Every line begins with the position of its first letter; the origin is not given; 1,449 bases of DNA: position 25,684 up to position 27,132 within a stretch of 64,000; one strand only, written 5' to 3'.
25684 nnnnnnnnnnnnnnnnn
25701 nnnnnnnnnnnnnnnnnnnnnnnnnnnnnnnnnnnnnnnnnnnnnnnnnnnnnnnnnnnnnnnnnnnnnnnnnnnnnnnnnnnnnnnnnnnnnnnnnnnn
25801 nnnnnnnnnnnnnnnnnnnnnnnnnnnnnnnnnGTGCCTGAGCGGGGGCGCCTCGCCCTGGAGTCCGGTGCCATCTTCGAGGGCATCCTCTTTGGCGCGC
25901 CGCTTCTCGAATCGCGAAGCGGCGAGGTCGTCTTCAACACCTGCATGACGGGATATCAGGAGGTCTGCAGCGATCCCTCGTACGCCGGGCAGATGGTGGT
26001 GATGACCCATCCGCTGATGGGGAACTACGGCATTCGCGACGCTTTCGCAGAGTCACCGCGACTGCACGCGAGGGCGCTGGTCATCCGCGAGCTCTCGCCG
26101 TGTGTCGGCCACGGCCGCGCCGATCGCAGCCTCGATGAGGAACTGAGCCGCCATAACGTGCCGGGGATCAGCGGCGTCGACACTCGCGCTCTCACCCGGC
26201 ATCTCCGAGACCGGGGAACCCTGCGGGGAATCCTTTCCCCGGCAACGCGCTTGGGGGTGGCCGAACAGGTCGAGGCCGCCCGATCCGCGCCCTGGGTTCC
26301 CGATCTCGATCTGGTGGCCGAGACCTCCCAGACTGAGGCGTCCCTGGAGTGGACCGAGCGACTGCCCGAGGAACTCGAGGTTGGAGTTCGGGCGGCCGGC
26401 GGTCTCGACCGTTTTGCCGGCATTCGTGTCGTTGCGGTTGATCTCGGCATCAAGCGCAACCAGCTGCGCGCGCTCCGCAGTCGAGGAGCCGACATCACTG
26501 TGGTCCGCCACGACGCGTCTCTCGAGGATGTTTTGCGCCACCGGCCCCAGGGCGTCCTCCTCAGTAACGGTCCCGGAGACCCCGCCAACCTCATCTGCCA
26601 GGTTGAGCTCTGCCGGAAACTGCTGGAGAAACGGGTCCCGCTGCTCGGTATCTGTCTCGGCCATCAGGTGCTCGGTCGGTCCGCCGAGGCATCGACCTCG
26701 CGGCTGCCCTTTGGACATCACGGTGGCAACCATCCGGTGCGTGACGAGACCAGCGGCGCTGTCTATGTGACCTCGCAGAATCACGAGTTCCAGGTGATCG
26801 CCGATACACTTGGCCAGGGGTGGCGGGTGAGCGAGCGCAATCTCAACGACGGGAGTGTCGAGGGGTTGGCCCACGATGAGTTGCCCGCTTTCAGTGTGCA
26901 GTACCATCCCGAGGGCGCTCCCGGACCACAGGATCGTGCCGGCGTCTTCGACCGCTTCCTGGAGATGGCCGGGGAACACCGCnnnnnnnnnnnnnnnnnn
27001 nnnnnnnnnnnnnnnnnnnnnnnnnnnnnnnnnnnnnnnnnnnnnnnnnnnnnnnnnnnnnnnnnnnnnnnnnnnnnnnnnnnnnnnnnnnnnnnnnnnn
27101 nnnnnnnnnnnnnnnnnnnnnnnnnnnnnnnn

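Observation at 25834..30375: carA and carB are one uninterrupted reading frame (fused carbamoyl-phosphate synthase?)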

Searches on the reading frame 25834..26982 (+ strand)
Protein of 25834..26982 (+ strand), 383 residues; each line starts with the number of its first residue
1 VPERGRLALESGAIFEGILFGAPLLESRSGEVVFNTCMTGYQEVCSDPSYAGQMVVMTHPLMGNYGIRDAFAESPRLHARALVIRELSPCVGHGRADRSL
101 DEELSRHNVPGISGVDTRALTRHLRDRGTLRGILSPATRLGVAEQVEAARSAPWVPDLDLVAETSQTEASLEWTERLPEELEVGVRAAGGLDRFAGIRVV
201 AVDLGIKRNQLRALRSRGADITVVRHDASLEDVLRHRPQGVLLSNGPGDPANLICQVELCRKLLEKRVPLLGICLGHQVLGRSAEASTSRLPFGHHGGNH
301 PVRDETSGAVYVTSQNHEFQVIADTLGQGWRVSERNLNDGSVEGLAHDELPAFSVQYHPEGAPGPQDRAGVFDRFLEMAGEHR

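Call 60: find_homologous_proteins(query=window:25834-26982:+, max_evalue=1e-30)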
Query window:25834-26982:+ (383 aa): 8000 proteins with E <= 1e-30 among 8000 candidates; the best 120 are listed.
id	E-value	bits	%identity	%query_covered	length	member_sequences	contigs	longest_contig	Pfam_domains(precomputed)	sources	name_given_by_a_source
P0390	1.0e-173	596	72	99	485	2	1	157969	PF07722.20,PF00117.35,PF00988.29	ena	-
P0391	2.0e-173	595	71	100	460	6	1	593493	PF07722.20,PF00117.35,PF00988.29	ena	-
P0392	9.1e-173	592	71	99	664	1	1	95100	PF25596.2,PF07722.20,PF00117.35,PF00988.29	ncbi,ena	-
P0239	2.1e-165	568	69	99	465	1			PF07722.20,PF00117.35,PF00988.29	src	-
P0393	2.0e-164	565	69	99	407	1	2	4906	PF07722.20,PF00117.35,PF00988.29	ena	-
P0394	3.6e-163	561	70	100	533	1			PF25596.2,PF07722.20,PF00117.35,PF00988.29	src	-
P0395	4.0e-163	561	69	98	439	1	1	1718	PF25596.2,PF07722.20,PF00117.35,PF00988.29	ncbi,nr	ncbi:MAG TPA: glutamine-hydrolyzing carbamoyl-phosphate synthase small subunit, partial [Candidatus 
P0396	1.3e-161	556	67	100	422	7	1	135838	PF07722.20,PF00117.35,PF00988.29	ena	-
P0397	1.5e-161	556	68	97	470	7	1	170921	PF07722.20,PF00117.35,PF00988.29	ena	-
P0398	3.9e-161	554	67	98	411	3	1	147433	PF07722.20,PF00117.35,PF00988.29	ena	-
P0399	1.6e-160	552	66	100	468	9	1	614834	PF07722.20,PF00117.35,PF00988.29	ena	-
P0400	1.3e-159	549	68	99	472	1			PF25596.2,PF07722.20,PF00117.35,PF00988.29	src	-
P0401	2.3e-159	548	68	98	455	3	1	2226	PF07722.20,PF00117.35,PF00988.29,PF01965.31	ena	-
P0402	4.5e-158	544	67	98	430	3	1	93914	PF07722.20,PF00117.35,PF00988.29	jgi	jgi:carbamoyl-phosphate synthase small subunit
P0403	4.1e-157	541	67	99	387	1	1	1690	PF07722.20,PF00117.35,PF00988.29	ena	-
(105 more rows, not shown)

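Call 62: find_encoding_contigs(protein=P0402, flank=5000, max_places=1)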
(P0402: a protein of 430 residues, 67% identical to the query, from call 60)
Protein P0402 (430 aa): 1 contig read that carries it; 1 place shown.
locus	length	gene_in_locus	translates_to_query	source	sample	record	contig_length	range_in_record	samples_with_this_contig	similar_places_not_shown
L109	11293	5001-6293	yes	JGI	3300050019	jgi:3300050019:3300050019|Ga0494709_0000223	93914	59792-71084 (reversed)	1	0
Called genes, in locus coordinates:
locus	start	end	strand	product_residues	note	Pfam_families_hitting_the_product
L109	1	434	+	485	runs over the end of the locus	PF05235:CHAD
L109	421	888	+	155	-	PF00300:His_Phos_1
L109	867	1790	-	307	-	-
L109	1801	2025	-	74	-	-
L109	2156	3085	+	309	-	PF02729:OTCace_N, PF00185:OTCace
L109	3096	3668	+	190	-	PF00156:Pribosyltran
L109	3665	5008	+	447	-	PF01979:Amidohydro_1, PF12890:DHOase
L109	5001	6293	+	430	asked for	PF00988:CPSase_sm_chain, PF00117:GATase, PF07722:Peptidase_C26 (faint)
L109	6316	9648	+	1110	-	PF25596:CPSase_L_D1, PF02222:ATP-grasp (weak), PF02786:CPSase_L_D2, PF02787:CPSase_L_D3, PF25596:CPSase_L_D1, PF02786:CPSase_L_D2, PF15632:ATPgrasp_Ter, PF02142:MGS, +4 more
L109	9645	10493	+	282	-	PF10418:DHODB_Fe-S_bind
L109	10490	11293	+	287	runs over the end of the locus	PF01180:DHO_dh, PF01207:Dus (weak), PF03060:NMO (faint)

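Call 63: find_encoding_contigs(protein=P0390, flank=5000, max_places=1)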
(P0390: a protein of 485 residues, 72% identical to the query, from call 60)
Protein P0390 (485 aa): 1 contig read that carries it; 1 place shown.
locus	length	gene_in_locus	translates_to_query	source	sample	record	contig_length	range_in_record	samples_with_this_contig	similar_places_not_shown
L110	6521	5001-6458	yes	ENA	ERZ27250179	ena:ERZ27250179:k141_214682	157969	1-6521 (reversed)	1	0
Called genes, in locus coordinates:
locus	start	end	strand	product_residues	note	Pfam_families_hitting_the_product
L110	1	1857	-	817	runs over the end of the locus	PF00672:HAMP, PF13185:GAF_2 (weak), PF13492:GAF_3 (weak), PF00512:HisKA, PF02518:HATPase_c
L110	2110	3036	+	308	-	PF02729:OTCace_N, PF00185:OTCace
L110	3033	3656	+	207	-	PF00156:Pribosyltran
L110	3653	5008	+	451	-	PF12890:DHOase, PF01979:Amidohydro_1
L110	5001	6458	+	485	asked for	PF00988:CPSase_sm_chain, PF00117:GATase, PF07722:Peptidase_C26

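Call 64: find_encoding_contigs(protein=P0396, flank=5000, max_places=1)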
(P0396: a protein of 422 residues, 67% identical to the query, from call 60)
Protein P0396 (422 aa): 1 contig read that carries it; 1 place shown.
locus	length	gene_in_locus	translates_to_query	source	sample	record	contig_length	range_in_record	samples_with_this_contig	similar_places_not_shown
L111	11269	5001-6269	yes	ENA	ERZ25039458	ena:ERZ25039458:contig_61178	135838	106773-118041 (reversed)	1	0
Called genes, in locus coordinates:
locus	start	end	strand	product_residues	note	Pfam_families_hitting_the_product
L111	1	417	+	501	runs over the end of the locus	PF05235:CHAD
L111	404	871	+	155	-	PF00300:His_Phos_1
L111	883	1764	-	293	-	-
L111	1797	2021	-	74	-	PF11146:DUF2905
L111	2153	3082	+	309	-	PF02729:OTCace_N, PF00185:OTCace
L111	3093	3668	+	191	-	PF00156:Pribosyltran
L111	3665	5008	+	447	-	PF01979:Amidohydro_1, PF12890:DHOase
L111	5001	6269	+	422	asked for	PF00988:CPSase_sm_chain, PF00117:GATase, PF07722:Peptidase_C26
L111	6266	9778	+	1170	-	PF25596:CPSase_L_D1, PF02222:ATP-grasp (weak), PF02786:CPSase_L_D2, PF02787:CPSase_L_D3, PF25596:CPSase_L_D1, PF02786:CPSase_L_D2, PF15632:ATPgrasp_Ter, PF02142:MGS, +3 more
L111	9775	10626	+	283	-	PF10418:DHODB_Fe-S_bind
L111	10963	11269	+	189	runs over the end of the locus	PF01180:DHO_dh, PF01207:Dus (weak)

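Call 65: find_encoding_contigs(protein=P0391, flank=5000, max_places=1)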
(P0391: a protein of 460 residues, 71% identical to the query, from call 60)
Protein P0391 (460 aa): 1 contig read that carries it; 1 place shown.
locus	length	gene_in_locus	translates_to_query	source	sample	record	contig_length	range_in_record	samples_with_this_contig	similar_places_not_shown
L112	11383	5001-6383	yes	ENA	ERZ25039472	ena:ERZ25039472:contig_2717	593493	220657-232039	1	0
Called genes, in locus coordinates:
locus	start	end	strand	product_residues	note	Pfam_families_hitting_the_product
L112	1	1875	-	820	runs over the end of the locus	PF00672:HAMP, PF13185:GAF_2 (weak), PF00512:HisKA, PF02518:HATPase_c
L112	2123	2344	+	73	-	PF02729:OTCace_N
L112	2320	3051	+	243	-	PF02729:OTCace_N, PF00185:OTCace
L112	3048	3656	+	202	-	PF00156:Pribosyltran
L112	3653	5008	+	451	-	PF12890:DHOase, PF01979:Amidohydro_1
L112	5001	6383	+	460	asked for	PF00988:CPSase_sm_chain, PF00117:GATase, PF07722:Peptidase_C26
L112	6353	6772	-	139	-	-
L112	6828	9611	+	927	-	PF02786:CPSase_L_D2, PF02787:CPSase_L_D3, PF25596:CPSase_L_D1, PF01071:GARS_A (weak), PF02655:ATP-grasp_3 (weak), PF02786:CPSase_L_D2, PF15632:ATPgrasp_Ter, PF02142:MGS, +1 more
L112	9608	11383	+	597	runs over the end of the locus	PF01180:DHO_dh, PF03060:NMO (weak)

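Call 67: find_encoding_contigs(protein=P0403, flank=3000, max_places=2)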
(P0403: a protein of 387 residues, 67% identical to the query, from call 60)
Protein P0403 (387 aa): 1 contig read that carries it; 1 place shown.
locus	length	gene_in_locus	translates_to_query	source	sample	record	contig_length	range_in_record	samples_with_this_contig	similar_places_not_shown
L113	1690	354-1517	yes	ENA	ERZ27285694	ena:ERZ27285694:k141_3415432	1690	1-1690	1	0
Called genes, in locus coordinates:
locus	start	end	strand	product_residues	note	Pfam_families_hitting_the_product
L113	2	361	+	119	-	?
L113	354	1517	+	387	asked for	PF00988:CPSase_sm_chain, PF00117:GATase, PF07722:Peptidase_C26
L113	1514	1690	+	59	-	?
